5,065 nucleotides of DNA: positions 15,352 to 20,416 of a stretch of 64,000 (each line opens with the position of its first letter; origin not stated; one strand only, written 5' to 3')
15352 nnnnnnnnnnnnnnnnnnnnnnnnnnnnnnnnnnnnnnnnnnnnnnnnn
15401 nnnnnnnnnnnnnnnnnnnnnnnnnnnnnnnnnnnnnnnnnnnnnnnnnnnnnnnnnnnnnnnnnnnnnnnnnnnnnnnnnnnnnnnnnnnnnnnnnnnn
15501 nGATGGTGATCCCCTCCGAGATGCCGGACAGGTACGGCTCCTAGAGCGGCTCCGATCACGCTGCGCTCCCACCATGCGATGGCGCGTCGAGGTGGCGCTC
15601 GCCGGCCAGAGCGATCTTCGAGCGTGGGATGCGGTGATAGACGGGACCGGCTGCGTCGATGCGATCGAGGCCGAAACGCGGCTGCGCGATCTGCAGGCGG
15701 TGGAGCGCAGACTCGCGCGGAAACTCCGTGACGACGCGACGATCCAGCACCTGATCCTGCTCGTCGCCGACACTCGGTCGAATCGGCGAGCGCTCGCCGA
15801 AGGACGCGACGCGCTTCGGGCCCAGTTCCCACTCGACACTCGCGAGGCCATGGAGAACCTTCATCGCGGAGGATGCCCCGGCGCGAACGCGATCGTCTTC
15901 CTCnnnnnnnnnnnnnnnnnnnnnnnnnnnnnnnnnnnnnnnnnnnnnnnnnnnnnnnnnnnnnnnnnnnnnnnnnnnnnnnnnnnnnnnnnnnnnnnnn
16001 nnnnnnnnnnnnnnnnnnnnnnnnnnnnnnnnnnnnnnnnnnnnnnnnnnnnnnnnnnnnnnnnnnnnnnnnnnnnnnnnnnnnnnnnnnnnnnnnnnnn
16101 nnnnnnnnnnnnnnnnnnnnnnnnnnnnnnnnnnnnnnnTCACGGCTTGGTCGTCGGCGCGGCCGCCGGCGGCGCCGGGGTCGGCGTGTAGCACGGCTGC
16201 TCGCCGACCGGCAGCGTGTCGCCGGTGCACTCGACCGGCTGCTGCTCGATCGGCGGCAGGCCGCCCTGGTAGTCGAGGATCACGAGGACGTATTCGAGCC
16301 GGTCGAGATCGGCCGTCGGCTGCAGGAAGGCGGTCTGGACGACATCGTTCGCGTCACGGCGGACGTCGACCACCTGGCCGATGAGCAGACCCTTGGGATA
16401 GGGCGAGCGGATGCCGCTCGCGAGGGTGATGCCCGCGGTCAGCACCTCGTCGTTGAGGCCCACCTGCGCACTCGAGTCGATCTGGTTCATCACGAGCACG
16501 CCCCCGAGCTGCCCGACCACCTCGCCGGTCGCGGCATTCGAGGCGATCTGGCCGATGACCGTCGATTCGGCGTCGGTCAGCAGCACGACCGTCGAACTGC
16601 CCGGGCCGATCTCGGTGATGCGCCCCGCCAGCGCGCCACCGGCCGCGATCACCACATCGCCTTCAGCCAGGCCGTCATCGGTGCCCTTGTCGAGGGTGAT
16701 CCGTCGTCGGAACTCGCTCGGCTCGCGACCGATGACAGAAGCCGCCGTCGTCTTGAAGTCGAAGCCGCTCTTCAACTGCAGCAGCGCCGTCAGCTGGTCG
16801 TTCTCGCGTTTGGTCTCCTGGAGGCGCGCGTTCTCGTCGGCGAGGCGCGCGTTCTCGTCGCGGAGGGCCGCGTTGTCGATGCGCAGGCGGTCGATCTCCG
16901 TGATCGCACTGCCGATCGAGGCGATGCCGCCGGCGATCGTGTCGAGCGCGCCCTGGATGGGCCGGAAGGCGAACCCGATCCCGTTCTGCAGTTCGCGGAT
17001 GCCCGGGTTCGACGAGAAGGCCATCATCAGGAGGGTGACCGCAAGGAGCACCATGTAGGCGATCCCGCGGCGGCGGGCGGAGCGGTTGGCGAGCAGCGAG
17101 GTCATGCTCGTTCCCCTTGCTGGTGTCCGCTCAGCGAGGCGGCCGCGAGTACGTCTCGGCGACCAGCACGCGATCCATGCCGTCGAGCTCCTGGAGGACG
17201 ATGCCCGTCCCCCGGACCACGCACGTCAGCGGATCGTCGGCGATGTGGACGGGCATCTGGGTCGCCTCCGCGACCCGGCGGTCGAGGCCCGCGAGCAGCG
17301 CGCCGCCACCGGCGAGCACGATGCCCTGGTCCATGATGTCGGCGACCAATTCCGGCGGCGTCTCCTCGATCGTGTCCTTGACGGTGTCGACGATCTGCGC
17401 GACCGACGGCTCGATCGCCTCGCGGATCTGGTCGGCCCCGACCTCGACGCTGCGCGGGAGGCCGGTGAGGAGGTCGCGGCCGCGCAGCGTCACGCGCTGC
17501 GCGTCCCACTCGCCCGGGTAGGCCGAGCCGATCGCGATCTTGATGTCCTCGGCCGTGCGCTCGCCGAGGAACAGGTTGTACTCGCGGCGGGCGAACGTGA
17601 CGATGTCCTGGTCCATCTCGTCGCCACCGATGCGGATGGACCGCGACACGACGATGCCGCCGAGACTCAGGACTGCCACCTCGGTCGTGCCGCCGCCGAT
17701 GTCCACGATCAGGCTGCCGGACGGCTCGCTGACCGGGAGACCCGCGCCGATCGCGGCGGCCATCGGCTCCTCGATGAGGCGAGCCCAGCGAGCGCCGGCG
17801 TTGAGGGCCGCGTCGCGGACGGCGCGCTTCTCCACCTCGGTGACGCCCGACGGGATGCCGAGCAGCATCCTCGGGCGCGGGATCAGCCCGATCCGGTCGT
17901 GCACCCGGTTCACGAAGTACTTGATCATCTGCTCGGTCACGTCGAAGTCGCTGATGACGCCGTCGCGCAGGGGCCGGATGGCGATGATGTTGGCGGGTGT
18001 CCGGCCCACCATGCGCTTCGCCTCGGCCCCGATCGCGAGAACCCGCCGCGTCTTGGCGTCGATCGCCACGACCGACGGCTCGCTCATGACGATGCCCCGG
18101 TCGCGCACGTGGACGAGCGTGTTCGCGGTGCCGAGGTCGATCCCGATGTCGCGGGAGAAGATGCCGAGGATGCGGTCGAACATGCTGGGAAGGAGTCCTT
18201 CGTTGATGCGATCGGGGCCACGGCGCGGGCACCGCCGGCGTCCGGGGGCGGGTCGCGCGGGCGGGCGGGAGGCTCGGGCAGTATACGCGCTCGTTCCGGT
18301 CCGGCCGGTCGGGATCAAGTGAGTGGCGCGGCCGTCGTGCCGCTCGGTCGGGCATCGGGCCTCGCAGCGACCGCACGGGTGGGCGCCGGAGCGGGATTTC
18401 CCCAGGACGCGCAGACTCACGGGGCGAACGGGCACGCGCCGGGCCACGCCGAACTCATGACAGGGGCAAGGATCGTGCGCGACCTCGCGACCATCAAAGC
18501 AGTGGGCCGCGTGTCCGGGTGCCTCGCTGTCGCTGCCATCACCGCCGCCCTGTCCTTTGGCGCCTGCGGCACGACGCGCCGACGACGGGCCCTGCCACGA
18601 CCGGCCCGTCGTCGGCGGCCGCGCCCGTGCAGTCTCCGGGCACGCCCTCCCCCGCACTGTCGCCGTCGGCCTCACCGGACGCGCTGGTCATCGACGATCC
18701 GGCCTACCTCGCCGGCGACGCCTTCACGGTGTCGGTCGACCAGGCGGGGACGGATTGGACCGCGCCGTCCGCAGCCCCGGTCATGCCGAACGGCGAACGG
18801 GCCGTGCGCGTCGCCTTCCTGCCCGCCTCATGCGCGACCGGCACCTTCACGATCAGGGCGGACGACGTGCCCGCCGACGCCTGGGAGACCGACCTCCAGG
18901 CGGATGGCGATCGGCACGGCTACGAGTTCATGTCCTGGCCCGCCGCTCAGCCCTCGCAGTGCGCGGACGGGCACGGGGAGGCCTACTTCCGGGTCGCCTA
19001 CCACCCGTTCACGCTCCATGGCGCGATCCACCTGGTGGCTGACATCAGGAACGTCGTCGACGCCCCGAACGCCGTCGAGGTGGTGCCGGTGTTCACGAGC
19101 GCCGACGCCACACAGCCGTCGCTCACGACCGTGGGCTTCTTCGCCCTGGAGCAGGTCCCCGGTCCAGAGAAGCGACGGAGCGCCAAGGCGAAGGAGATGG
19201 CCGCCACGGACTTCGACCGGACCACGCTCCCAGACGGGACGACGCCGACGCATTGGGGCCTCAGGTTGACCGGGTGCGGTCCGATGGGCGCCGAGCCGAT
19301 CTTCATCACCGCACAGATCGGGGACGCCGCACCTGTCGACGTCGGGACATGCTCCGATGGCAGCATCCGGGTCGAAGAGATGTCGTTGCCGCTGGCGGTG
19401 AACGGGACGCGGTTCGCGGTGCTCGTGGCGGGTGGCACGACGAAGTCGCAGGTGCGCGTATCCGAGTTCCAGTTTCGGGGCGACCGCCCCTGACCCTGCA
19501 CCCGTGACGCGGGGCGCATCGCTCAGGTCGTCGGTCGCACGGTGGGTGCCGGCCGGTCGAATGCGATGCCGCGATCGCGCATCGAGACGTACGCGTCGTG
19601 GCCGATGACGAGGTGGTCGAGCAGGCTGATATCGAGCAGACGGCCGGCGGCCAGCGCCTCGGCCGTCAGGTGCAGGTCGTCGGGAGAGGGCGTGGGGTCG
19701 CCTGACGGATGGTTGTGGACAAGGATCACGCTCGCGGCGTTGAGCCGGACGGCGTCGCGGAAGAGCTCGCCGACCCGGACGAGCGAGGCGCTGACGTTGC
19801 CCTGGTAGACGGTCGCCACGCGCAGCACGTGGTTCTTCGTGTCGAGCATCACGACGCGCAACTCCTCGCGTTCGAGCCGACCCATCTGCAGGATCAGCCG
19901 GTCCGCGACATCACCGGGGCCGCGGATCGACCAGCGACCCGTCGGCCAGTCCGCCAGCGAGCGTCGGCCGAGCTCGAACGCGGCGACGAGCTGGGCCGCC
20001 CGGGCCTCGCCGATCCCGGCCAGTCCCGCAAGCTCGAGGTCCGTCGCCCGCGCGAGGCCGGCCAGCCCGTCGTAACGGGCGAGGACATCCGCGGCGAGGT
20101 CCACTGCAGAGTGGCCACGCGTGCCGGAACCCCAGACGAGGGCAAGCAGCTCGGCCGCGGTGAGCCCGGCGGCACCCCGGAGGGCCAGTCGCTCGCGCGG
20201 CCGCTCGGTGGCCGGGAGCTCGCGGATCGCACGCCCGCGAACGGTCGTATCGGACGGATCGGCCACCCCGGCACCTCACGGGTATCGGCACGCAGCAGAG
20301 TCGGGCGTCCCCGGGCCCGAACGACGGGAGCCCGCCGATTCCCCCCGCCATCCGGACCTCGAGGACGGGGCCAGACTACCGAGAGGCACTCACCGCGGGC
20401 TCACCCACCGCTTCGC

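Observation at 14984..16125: Perfect 181-bp direct repeats bracketing a lone XRE regulator gene at the position where mreD is expected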

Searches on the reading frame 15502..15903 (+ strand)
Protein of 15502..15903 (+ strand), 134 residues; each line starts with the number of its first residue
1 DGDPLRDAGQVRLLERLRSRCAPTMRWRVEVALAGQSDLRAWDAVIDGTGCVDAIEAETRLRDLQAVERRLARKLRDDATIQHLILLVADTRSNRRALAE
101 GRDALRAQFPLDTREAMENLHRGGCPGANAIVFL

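Call 59: search_protein_representatives(protein=window:15502-15903:+)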
Query: 134 residues. Proteins with E-value up to 0.001 (for the whole library): 828; up to 1e-10: 479; up to 1e-30: 5. The best 150 are listed.
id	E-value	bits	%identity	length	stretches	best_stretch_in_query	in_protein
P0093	3.0e-44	166.4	65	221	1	1-134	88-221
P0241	7.1e-38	145.8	57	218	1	1-134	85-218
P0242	2.0e-32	128.2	55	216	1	2-134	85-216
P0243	1.3e-31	125.6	55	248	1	2-128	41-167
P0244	8.6e-31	122.9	55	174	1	25-132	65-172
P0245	3.1e-30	121.1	53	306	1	2-134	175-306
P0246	1.1e-28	116.1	58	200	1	2-134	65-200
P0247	1.1e-28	116.1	54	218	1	2-134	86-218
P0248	2.1e-28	115.2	47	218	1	2-134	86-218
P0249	3.1e-28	114.7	52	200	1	3-134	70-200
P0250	3.5e-28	114.5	53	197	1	1-134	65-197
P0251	3.6e-28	114.4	51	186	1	2-134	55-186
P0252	4.0e-28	114.3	50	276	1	3-133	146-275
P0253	1.2e-27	112.7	53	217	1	2-134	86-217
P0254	1.5e-27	112.4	50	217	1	2-134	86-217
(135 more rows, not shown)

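Call 95: search_protein_families(library=phrogs, proteins=[window:15502-15903:+], max_evalue=0.1)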
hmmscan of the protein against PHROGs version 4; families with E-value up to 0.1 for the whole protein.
window:15502-15903:+ (134 aa): 0 families

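Call 100: predict_structure(alignment_id=A3)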
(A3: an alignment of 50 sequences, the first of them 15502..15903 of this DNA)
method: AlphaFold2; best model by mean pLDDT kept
length: 134 residues; sequences in the alignment: 50
mean_pLDDT: 93.0   pTM: 0.87
mean pLDDT of the five models: 93.0, 93.0, 92.7, 92.4, 91.6
residues with pLDDT >= 90: 115; 70-90: 13; 50-70: 2; < 50: 4
segments of 3 or more residues with pLDDT < 50: 1-4
pLDDT, mean of each block of 10 residues (from residue 1): 66 97 96 94 94 97 93 97 98 95 90 96 96 97
secondary structure, 60 per line:
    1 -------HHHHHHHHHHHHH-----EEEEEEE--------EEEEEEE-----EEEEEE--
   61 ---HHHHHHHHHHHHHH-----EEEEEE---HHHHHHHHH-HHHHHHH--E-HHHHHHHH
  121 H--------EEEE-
elements in order: H8-20 E26-32 E41-47 E53-58 H64-77 E83-88 H92-100 H102-108 H113-121 E130-133
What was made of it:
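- On PD-(D/E)XK nuclease superfamily: Call 100: pLDDT 93, with elements H8-20, E26-32, E41-47, E53-58, H64-77, E83-88.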

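Call 102: fold_search(model_id=the predicted structure, library=pdb)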
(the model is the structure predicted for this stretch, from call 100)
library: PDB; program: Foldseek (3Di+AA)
matches with E <= 10: 382; with E <= 0.001: 0
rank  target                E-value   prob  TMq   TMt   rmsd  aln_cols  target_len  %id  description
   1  6ut7_G                3.9e-03  1.00  0.45  0.16   3.2        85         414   19  Fitted model for the tetradecameric assembly of Thermococcus gammatolerans McrB AAA+ hexamers with bound McrC (released 2020-10-21)
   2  1y88                  7.4e-03  0.99  0.41  0.31   5.3       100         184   13  Crystal Structure of Protein of Unknown Function AF1548 (released 2004-12-21)
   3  1xmx                  1.7e-02  0.87  0.40  0.18   6.3       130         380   11  Crystal structure of protein VC1899 from Vibrio cholerae (released 2004-11-16)
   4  9nl2_A                2.9e-02  0.84  0.43  0.07   7.4       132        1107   11  Structure of R2 retrotransposon protein from Platysternon megacephalum initiating target-primed reverse transcription (released 2025-06-18)
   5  6hz4_N                5.3e-02  0.38  0.31  0.28   6.7       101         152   12  Structure of McrBC without DNA binding domains (one half of the full complex) (released 2019-07-24)
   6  8gh6_A                5.6e-02  0.66  0.34  0.07   6.4        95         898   13  Bombyx mori R2 retrotransposon initiating target-primed reverse transcription (released 2023-04-05)
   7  3odh_A                6.0e-02  0.77  0.42  0.31   7.6       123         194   16  Structure of OkrAI/DNA complex (released 2010-10-06)
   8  4oq2                  6.0e-02  0.75  0.38  0.20   9.4       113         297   13  5hmC specific restriction endonuclease PvuRTs1I (released 2014-03-12)
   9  9dou_A                7.3e-02  0.30  0.33  0.08   9.4       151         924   12  Taeniopygia guttata R2 retrotransposon (R2Tg) initiating target-primed reverse transcription (released 2025-05-21)
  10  6p4w_B                8.3e-02  0.85  0.43  0.17   5.0        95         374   12  XPB helicase in a complex with truncated Bax1 from Sulfurisphaera tokodaii at 2.96 Angstrom resolution (released 2020-06-03)
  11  8ibz_C                8.3e-02  0.41  0.33  0.08  10.5       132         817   12  Structure of R2 with 5'ORF and 3'UTR (released 2023-09-20)
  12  8q41_B                8.9e-02  0.85  0.44  0.17   4.4        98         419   14  Crystal structure of Can2 (E341A) bound to cA4 and TTTAAA ssDNA (released 2023-11-22)
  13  7vsr_M                1.1e-01  0.44  0.31  0.16   5.6        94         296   13  Structure of McrBC (stalkless mutant) (released 2023-02-15)
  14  8q44_B                1.2e-01  0.87  0.47  0.17   4.1       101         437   13  Crystal structure of cA4-bound Can2 (E364R) in complex with oligo-T DNA (released 2023-11-22)
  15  8q42_B                1.2e-01  0.75  0.42  0.16   5.3        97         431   16  Crystal structure of cA4-bound Can2 (E341A) in complex with oligo-A DNA (released 2023-11-22)
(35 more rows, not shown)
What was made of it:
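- Its PDB hits are nearly all PD-(D/E)XK nucleases: McrC, AF1548, R2 RLE, OkrAI, Bax1, Can2, Hjc, XisH (calls 100, 102).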

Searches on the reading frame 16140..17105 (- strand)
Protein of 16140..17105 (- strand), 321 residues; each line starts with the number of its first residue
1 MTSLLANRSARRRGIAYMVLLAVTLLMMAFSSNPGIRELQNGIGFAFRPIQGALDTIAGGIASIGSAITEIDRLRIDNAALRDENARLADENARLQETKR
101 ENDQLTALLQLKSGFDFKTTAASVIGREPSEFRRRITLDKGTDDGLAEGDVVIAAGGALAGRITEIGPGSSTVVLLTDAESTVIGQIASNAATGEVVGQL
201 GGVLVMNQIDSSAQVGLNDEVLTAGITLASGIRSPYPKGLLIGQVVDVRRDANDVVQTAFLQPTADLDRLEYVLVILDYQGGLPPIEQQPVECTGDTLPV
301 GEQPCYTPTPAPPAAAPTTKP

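Call 6: search_protein_families(library=pfam, proteins=[window:16140-17105:-], max_evalue=0.01)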
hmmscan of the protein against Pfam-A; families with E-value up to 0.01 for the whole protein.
window:16140-17105:- (321 aa): 2 families
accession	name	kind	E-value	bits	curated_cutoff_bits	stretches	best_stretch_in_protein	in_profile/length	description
PF04085.20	MreC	-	1.7e-33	115.9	28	1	124-276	1-146/147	Rod shape-determining protein MreC, barrel core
PF06005.17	ZapB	-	9.5e-05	23.2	31.5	1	63-107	12-53/71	Cell division protein ZapB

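Call 38: find_homologous_proteins(query=window:16140-17105:-, max_evalue=1e-10)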
Query window:16140-17105:- (321 aa): 3236 proteins with E <= 1e-10 among 8000 candidates; the best 120 are listed.
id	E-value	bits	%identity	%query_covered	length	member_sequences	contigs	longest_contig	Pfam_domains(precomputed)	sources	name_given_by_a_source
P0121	3.5e-200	682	100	100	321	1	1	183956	PF04085.21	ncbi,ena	-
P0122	3.2e-189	646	94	100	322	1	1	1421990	PF04085.21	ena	-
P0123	6.5e-189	645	94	100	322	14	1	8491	PF04085.21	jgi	jgi:rod shape-determining protein MreC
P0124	1.1e-185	634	94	95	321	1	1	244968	PF04085.21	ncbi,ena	-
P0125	1.1e-184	631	92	100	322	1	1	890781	PF04085.21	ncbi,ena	-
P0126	1.3e-183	627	90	100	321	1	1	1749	PF04085.21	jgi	jgi:rod shape-determining protein MreC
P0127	4.2e-183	626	92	95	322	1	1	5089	PF04085.21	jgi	jgi:rod shape-determining protein MreC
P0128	6.9e-182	622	91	95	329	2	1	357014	PF04085.21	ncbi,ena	-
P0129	2.5e-181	620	90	95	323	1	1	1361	PF04085.21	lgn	-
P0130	1.2e-178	611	88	100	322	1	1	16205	PF04085.21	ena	-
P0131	3.2e-178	610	88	100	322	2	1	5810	PF04085.21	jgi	jgi:rod shape-determining protein MreC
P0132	5.7e-178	609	87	100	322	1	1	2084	PF04085.21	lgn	-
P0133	6.9e-174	595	86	100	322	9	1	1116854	PF04085.21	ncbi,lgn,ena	-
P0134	2.7e-173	593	88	100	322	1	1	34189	PF04085.21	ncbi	-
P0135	9.9e-171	585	86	100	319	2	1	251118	PF04085.21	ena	-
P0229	5.4e-142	491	80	90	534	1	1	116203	PF00483.30,PF04085.21,PF12804.14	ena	-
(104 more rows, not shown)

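Call 39: find_encoding_contigs(protein=P0121, flank=4000, max_places=3)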
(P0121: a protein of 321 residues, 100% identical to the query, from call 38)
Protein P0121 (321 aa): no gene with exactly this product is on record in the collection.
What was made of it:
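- Tried and rejected: The exact MreC (P0121) has no contig on record (call 39).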

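Call 40: find_encoding_contigs(protein=P0229, flank=4000, max_places=3)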
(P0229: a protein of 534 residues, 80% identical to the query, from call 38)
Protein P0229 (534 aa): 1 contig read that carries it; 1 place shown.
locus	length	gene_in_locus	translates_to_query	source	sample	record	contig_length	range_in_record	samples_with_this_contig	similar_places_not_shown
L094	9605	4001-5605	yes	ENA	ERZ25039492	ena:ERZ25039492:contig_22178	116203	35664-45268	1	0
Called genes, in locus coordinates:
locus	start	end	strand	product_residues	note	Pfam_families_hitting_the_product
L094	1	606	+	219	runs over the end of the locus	PF12773:DZR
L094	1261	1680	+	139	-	PF02517:Rce1-like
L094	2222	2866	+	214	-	PF04002:RadC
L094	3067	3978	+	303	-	PF00022:Actin (faint), PF06723:MreB_Mbl, PF11104:PilM_2 (faint), PF00012:HSP70, PF14450:FtsA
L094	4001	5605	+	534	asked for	PF04085:MreC, PF00483:NTP_transferase, PF12804:NTP_transf_3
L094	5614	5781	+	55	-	-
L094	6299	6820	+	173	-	PF01370:Epimerase, PF16363:GDP_Man_Dehyd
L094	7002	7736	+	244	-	PF01370:Epimerase, PF04321:RmlD_sub_bind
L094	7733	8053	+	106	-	PF00908:dTDP_sugar_isom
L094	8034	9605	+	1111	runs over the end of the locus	PF00908:dTDP_sugar_isom, PF13860:FlgD_ig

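Call 45: find_related_loci(query=A2, collection=metagenome_contigs, flank=3500)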
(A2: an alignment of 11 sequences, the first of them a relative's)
Query A2 (321 aa) in metagenome_contigs; peptide patterns used: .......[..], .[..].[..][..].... (x = any residue, [..] = any of these).
301 stretches matched a pattern; 155 encode a relative of the query (tblastn E <= 1e-3); the best 80 are kept; 80 distinct loci.
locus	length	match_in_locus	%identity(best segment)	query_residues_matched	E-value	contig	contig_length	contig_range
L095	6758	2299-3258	76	3-321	4e-161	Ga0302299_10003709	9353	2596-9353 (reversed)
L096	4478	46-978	75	1-309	5e-158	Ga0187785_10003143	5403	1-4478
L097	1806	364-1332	72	1-321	3e-165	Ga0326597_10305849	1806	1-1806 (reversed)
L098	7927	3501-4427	71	1-309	4e-150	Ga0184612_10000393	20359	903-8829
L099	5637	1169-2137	72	1-321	2e-150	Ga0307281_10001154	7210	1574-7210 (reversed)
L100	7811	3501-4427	71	1-309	4e-150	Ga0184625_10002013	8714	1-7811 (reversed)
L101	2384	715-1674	70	1-320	3e-158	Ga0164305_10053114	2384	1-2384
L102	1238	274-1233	71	1-321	6e-163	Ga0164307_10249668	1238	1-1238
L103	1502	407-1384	71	1-321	1e-160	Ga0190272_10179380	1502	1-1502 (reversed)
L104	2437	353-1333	69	1-321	4e-156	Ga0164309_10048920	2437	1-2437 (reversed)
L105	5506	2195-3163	68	1-321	1e-147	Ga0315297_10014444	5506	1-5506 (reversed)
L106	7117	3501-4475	69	1-321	3e-145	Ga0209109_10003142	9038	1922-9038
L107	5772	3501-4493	67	1-321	2e-145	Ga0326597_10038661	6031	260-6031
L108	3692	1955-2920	67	1-321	7e-149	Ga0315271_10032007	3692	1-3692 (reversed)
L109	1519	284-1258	66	1-321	6e-157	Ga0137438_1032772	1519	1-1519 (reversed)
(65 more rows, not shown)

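Call 82: find_encoding_contigs(protein=P0122, flank=3000, max_places=2)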
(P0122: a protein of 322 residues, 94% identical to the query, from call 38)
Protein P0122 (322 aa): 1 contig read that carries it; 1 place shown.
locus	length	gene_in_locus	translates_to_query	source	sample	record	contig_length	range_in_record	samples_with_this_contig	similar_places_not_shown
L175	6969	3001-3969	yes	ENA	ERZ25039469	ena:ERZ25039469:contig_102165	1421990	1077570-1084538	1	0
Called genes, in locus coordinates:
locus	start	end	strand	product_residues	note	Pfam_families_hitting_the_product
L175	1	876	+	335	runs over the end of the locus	PF02517:Rce1-like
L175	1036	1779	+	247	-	PF20582:UPF0758_N, PF04002:RadC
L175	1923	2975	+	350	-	PF06723:MreB_Mbl, PF00022:Actin (faint), PF11104:PilM_2 (faint), PF00012:HSP70, PF14450:FtsA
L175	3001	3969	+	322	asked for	PF04085:MreC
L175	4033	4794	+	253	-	PF00483:NTP_transferase, PF12804:NTP_transf_3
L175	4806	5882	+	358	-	PF01073:3Beta_HSD, PF01370:Epimerase, PF02719:Polysacc_synt_2, PF04321:RmlD_sub_bind, PF07993:NAD_binding_4, PF16363:GDP_Man_Dehyd, PF13460:NAD_binding_10 (weak)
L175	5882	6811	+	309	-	PF01370:Epimerase, PF02719:Polysacc_synt_2 (faint), PF04321:RmlD_sub_bind, PF16363:GDP_Man_Dehyd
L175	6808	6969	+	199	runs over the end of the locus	PF00908:dTDP_sugar_isom, PF14667:Polysacc_synt_C (faint)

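Call 83: find_encoding_contigs(protein=P0125, flank=3000, max_places=2)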
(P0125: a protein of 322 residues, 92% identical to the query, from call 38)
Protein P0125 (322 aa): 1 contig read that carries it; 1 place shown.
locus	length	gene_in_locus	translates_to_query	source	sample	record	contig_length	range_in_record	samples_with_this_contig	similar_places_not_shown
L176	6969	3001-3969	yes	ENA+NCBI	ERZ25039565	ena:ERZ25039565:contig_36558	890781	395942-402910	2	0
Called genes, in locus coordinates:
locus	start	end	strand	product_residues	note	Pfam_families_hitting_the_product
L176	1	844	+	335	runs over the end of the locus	PF02517:Rce1-like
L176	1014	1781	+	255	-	PF20582:UPF0758_N, PF04002:RadC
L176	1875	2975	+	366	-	PF00022:Actin (faint), PF06723:MreB_Mbl, PF11104:PilM_2 (faint), PF00012:HSP70, PF14450:FtsA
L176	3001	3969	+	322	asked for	PF04085:MreC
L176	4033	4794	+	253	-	PF00483:NTP_transferase, PF12804:NTP_transf_3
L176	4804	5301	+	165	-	PF01073:3Beta_HSD, PF01370:Epimerase, PF02719:Polysacc_synt_2, PF04321:RmlD_sub_bind (weak), PF07993:NAD_binding_4 (weak), PF16363:GDP_Man_Dehyd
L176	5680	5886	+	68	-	-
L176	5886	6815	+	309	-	-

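Call 84: find_encoding_contigs(protein=P0133, flank=3000, max_places=3)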
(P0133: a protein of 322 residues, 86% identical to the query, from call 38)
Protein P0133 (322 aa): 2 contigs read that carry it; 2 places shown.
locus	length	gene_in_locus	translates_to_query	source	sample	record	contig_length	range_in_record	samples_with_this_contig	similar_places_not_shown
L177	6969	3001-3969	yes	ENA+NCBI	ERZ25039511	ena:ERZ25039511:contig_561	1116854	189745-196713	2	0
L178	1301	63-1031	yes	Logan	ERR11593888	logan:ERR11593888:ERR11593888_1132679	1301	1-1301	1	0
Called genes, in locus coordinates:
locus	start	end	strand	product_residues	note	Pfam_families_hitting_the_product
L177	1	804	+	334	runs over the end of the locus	PF02517:Rce1-like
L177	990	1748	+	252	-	PF20582:UPF0758_N, PF04002:RadC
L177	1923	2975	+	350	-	PF06723:MreB_Mbl, PF00022:Actin (faint), PF11104:PilM_2 (faint), PF00012:HSP70, PF14450:FtsA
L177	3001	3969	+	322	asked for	PF04085:MreC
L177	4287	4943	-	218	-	PF13744:HTH_37 (weak), PF01381:HTH_3, PF13560:HTH_31, PF13443:HTH_26 (weak)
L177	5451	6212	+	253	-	PF00483:NTP_transferase, PF12804:NTP_transf_3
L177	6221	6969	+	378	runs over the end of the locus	PF01073:3Beta_HSD, PF01370:Epimerase, PF02719:Polysacc_synt_2, PF04321:RmlD_sub_bind, PF07993:NAD_binding_4, PF16363:GDP_Man_Dehyd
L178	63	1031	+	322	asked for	PF04085:MreC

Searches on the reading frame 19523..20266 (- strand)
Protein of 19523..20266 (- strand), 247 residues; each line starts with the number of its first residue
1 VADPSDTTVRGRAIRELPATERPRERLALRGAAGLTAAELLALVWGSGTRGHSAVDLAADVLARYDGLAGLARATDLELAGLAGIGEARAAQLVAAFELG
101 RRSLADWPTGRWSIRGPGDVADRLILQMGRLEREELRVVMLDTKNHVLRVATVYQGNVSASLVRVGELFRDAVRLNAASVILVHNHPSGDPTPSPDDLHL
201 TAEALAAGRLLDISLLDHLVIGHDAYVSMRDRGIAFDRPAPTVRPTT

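Call 6: search_protein_families(library=pfam, proteins=[window:19523-20266:-], max_evalue=0.01)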
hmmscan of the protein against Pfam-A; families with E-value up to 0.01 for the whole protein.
window:19523-20266:- (247 aa): 3 families
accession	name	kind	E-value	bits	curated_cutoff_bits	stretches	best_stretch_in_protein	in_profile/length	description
PF04002.20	RadC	-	5.9e-38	129.9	22.1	1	115-233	2-120/121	RadC-like JAB domain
PF20582.4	UPF0758_N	-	1.7e-21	76.5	27.1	1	14-91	1-77/77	UPF0758 N-terminal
PF14464.11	Prok-JAB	-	0.0037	17.6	25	1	145-223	31-102/114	Prokaryotic homologs of the JAB domain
